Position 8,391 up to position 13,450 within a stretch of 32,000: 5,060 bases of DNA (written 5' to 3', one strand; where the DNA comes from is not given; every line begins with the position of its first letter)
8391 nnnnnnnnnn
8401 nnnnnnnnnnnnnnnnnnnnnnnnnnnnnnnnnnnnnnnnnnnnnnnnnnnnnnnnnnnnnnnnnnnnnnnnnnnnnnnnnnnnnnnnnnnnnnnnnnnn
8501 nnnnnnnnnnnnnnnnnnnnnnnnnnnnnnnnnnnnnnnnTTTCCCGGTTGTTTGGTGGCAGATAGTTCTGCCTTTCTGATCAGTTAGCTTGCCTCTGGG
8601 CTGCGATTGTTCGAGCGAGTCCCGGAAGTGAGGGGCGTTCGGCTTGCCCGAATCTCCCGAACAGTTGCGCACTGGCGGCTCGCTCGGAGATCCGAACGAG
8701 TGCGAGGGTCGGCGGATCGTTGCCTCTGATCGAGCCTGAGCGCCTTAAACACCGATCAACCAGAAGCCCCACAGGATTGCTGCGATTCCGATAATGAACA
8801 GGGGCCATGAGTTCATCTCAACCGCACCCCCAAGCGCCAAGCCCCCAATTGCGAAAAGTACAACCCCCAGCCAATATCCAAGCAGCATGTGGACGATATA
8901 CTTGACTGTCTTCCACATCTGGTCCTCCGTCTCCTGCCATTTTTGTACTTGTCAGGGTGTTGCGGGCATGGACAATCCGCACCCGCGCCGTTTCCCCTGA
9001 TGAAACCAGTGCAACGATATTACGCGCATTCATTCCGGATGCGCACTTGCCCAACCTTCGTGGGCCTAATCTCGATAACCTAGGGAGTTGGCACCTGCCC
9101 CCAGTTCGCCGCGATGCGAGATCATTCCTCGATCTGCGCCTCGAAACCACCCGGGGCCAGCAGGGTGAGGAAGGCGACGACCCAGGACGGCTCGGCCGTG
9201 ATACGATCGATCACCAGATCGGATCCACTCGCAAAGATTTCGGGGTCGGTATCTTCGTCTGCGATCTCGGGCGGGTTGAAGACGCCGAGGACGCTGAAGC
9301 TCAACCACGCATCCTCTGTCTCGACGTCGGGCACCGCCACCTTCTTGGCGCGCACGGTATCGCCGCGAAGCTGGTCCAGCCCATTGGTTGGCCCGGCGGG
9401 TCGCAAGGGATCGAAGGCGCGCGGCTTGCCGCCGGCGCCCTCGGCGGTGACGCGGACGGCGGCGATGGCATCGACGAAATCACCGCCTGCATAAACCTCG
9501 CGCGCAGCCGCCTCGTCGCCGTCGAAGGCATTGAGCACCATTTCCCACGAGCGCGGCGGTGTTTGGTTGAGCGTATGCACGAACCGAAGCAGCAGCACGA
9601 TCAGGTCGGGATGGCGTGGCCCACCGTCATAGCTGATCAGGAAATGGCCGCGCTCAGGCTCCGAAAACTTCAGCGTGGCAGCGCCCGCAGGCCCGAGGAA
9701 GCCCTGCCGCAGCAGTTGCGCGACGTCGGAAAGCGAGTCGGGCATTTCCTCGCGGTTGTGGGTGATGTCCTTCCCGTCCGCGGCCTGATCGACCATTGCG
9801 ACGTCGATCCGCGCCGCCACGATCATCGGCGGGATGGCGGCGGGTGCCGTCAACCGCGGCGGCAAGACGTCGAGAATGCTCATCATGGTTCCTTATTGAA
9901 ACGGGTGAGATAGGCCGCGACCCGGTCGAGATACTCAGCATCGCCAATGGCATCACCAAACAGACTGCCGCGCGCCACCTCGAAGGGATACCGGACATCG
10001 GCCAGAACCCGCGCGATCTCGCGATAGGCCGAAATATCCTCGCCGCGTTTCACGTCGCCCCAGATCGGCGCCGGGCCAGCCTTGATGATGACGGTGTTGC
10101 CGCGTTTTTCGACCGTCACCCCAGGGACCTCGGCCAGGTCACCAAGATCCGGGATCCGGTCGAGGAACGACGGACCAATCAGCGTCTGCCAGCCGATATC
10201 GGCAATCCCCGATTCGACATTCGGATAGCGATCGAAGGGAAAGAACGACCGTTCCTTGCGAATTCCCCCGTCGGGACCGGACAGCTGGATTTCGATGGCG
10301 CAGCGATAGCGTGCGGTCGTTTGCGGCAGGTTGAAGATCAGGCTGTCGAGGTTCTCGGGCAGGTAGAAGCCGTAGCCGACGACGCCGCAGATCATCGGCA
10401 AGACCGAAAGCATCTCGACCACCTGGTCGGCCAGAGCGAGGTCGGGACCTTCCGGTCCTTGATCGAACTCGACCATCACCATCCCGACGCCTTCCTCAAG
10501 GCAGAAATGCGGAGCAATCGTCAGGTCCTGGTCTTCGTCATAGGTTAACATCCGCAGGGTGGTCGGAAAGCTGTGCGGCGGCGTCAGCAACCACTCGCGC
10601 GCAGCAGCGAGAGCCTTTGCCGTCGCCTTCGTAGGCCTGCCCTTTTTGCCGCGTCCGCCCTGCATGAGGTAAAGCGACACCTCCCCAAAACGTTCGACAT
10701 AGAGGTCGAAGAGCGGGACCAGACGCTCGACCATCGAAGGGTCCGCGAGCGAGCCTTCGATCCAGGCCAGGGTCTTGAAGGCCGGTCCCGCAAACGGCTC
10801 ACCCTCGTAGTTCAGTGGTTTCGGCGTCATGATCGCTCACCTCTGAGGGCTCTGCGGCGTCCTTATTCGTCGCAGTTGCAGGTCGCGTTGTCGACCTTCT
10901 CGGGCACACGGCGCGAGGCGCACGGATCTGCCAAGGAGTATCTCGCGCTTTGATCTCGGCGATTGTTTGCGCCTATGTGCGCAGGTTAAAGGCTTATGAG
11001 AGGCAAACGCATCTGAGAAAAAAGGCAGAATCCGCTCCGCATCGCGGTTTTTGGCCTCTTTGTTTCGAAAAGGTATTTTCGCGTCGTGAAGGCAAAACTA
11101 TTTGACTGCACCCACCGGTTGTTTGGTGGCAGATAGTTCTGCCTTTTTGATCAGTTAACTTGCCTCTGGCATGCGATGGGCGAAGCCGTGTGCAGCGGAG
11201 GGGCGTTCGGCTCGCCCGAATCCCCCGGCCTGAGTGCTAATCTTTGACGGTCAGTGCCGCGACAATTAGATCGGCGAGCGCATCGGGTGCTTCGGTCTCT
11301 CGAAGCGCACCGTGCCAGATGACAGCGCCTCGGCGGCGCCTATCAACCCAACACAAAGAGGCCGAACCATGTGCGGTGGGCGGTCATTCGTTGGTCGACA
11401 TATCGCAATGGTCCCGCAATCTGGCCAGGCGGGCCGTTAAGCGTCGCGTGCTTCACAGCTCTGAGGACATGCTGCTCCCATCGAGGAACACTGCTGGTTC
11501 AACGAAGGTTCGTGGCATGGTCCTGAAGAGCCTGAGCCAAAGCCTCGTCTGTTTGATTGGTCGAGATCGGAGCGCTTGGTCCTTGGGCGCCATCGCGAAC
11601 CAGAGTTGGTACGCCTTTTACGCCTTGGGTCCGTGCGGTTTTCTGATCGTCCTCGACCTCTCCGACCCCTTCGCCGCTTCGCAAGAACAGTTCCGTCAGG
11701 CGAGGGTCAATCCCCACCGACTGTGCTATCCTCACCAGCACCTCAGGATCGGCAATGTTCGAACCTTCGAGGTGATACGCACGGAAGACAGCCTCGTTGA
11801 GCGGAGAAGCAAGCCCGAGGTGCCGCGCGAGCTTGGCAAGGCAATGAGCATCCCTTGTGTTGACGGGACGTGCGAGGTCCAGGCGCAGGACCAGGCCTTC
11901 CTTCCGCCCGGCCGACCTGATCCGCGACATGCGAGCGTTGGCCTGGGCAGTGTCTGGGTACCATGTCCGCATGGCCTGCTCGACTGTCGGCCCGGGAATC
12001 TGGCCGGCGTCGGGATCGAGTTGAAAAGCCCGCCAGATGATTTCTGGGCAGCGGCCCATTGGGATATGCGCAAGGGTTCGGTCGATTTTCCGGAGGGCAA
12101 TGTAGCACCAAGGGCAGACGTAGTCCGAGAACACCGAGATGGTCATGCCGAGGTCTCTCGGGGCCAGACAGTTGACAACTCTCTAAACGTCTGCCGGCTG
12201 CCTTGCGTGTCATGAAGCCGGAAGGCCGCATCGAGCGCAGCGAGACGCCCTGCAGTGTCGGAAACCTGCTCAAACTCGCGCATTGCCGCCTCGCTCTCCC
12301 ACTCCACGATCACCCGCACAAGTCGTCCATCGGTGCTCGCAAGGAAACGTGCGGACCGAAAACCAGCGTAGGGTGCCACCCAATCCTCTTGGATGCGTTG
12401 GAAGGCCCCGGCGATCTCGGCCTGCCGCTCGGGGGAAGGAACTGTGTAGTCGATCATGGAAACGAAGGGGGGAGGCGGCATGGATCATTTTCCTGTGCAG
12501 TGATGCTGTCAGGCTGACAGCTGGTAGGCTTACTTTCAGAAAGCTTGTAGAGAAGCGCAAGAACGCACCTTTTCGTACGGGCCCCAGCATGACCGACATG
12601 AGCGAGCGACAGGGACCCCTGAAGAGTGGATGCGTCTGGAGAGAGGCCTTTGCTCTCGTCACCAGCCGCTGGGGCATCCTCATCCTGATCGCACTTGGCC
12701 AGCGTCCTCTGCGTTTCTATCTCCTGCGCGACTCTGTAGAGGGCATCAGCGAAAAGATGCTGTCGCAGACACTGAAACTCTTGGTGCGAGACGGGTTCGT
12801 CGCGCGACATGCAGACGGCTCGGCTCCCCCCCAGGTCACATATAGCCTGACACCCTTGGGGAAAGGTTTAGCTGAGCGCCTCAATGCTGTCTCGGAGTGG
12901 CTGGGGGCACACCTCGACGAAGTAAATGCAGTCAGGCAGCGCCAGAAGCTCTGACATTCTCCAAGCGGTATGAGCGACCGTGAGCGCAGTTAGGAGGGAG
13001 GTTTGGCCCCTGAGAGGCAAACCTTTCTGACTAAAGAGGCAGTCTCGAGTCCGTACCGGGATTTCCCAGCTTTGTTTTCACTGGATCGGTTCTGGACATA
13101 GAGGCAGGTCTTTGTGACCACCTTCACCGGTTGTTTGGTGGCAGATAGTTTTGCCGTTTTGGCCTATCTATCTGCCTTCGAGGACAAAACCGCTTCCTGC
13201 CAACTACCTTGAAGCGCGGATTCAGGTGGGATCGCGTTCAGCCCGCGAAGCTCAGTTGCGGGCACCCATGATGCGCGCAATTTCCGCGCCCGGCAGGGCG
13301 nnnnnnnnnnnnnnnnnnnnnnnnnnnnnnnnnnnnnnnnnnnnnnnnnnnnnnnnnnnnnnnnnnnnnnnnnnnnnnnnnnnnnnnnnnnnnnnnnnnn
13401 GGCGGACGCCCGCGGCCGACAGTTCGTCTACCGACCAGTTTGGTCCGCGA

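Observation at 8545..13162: Two tandem integrase-less cassettes at tRNA-Pro with B-O-P' / P-O-P' / P-O-B' repeat architecture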

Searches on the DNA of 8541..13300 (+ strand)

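Call 35: search_dna_similar(query=window:8541-13300:+, collection=plasmids, mode=distant, max_rows=30)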
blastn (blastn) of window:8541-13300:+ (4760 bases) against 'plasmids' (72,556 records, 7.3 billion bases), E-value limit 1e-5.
Records with a match: 3; places in all: 3; records where one place covers at least 80% of the query: 0.
Best place of each record, by identity: 80-90% 2; 60-80% 1.
By first word of the organism name: Paracoccus 2; Shinella 1.
By predicted mobility (MOB-suite, as given by PLSDB): non-mobilizable 2; conjugative 1.
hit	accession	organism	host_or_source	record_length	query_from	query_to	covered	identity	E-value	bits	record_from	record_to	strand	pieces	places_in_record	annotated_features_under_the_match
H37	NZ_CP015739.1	Shinella sp. HZN7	-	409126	4121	4275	3%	72.4%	2e-11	82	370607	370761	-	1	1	helix-turn-helix domain-containing protein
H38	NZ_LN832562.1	Paracoccus aminovorans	-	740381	1480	1546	1%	88.1%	4e-13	86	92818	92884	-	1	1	DUF3396 domain-containing protein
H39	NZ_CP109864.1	Paracoccus aminovorans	bacteria,human fecal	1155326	1480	1546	1%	88.1%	4e-13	86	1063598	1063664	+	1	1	record has no annotation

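Call 52: get_annotated_region(hit=H38, flank=12000)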
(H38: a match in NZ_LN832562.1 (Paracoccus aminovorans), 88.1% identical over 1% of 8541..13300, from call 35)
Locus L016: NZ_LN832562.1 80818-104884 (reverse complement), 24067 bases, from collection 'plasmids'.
description: Paracoccus aminovorans isolate JCM7685 plasmid IV, complete sequence
organism: Paracoccus aminovorans (NCBI taxid 34004)
taxonomy: Bacteria; Pseudomonadota; Alphaproteobacteria; Rhodobacterales; Paracoccaceae; Paracoccus; Paracoccus aminovorans
host: -; source: -; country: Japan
typing (MOB-suite, as given by PLSDB): non-mobilizable; replicon rep_cluster_746
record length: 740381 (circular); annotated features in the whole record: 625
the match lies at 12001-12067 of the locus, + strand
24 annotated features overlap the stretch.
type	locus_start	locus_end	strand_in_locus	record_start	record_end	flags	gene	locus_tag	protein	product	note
CDS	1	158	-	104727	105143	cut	-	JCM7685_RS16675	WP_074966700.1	DUF2160 domain-containing protein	-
CDS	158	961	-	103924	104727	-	-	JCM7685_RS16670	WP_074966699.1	carbohydrate ABC transporter permease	GO:0008643 - carbohydrate transport [Evidence IEA]; GO:0055085 - transmembrane transport [Evidence IEA]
CDS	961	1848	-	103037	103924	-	-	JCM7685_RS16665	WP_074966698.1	sugar ABC transporter permease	-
CDS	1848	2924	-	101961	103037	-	-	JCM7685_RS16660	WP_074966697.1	ABC transporter ATP-binding protein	-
CDS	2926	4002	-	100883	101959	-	-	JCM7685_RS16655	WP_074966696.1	ABC transporter ATP-binding protein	-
CDS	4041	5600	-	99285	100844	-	glpD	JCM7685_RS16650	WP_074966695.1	glycerol-3-phosphate dehydrogenase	GO:0006072 - glycerol-3-phosphate metabolic process [Evidence IEA]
CDS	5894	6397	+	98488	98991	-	-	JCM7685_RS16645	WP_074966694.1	cell wall hydrolase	-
CDS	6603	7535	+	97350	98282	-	cysD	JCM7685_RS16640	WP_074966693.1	sulfate adenylyltransferase subunit CysD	GO:0019419 - sulfate reduction [Evidence IEA]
CDS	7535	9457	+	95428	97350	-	cysN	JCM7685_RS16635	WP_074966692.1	sulfate adenylyltransferase subunit CysN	GO:0006790 - sulfur compound metabolic process [Evidence IEA]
CDS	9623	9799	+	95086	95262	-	-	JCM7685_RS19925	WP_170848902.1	hypothetical protein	-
CDS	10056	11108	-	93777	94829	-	-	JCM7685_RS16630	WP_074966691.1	hypothetical protein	-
CDS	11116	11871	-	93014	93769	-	-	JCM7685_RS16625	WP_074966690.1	hypothetical protein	-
CDS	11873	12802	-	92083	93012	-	-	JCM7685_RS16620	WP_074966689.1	DUF3396 domain-containing protein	-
CDS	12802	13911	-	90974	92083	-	-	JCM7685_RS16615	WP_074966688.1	DUF4150 domain-containing protein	-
CDS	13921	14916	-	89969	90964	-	-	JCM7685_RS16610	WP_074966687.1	DUF2169 domain-containing protein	-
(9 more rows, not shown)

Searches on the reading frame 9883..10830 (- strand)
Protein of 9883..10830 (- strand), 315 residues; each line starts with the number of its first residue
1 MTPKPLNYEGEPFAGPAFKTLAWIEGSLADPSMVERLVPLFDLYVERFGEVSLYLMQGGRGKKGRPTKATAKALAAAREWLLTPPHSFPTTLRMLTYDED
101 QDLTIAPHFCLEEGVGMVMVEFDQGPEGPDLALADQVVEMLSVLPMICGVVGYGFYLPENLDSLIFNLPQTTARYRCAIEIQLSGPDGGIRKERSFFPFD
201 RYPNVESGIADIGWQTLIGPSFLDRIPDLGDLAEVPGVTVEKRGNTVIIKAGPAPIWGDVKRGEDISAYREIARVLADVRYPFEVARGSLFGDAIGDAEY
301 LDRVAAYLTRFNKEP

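Call 9: search_protein_families(library=pfam, proteins=[window:9883-10830:-], max_evalue=0.01)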
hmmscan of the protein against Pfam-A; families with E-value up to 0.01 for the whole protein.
window:9883-10830:- (315 aa): 1 family
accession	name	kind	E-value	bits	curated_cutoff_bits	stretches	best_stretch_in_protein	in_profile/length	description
PF11876.13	TsiV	-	9.6e-06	25.6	25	1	205-283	162-243/271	Type VI immunity for VRR-NUC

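Call 31: find_encoding_contigs(protein=window:9883-10830:-, flank=10000, max_places=10)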
Protein window:9883-10830:- (315 aa): no gene with exactly this product is on record in the collection.

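Call 53: find_homologous_proteins(query=window:9883-10830:-, max_evalue=1e-20)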
Query window:9883-10830:- (315 aa): 21 proteins with E <= 1e-20 among 6022 candidates.
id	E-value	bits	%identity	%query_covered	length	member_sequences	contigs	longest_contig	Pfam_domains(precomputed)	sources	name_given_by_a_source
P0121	6.6e-212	720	100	100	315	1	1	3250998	PF11876.14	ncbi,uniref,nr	ncbi:DUF3396 domain-containing protein [Paracoccus suum]|uniref:DUF3396 domain-containing protein n=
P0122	5.1e-129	448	63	99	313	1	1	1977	PF11876.14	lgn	-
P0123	4.4e-89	317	48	99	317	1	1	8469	PF11876.14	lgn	-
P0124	2.2e-73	265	43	99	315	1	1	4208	PF11876.14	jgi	-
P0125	3.0e-69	252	43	98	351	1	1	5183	-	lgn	-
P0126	4.7e-62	228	40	97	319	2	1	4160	-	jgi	jgi:hypothetical protein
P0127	4.8e-62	228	40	96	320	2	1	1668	-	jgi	jgi:hypothetical protein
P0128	9.6e-61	224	39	99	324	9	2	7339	-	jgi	jgi:hypothetical protein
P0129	1.8e-60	223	41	98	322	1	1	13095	PF11876.14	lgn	-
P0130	2.2e-58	216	39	96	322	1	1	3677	PF11876.14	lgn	-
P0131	2.3e-53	199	38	99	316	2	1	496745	-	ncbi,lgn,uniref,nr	ncbi:uncharacterized protein DUF3396 [Rhodobacter sp. JA431]|uniref:DUF3396 domain-containing protei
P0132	2.7e-52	196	36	99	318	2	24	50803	PF11876.14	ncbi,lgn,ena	-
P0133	7.7e-50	188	37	98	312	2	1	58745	-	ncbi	-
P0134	2.3e-49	186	38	98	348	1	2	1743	-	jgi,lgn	-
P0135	8.4e-49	184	35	98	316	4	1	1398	PF11876.14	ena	-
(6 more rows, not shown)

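Call 54: find_encoding_contigs(protein=P0122, flank=10000, max_places=3)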
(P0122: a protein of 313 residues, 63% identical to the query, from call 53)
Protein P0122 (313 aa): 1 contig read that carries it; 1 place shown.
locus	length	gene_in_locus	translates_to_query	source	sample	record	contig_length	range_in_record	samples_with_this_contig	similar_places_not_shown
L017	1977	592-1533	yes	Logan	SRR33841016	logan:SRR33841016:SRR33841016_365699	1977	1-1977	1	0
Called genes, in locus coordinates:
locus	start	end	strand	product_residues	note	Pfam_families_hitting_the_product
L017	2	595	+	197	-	?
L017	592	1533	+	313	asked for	PF11876:TsiV (weak)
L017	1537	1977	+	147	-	?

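Call 55: find_encoding_contigs(protein=P0123, flank=10000, max_places=3)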
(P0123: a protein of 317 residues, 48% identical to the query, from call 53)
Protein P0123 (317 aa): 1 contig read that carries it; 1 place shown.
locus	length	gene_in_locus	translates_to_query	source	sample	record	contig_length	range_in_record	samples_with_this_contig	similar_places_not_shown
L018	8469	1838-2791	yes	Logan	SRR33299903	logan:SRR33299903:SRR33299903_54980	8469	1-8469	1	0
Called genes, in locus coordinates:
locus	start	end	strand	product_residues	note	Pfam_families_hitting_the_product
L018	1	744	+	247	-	?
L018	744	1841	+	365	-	PF13665:Tox-PAAR-like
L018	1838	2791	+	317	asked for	PF11876:TsiV (weak)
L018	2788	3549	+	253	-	-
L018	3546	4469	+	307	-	-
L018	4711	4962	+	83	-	-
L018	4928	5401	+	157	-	-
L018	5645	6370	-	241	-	-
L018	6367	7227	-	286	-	-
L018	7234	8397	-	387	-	PF13503:DUF4123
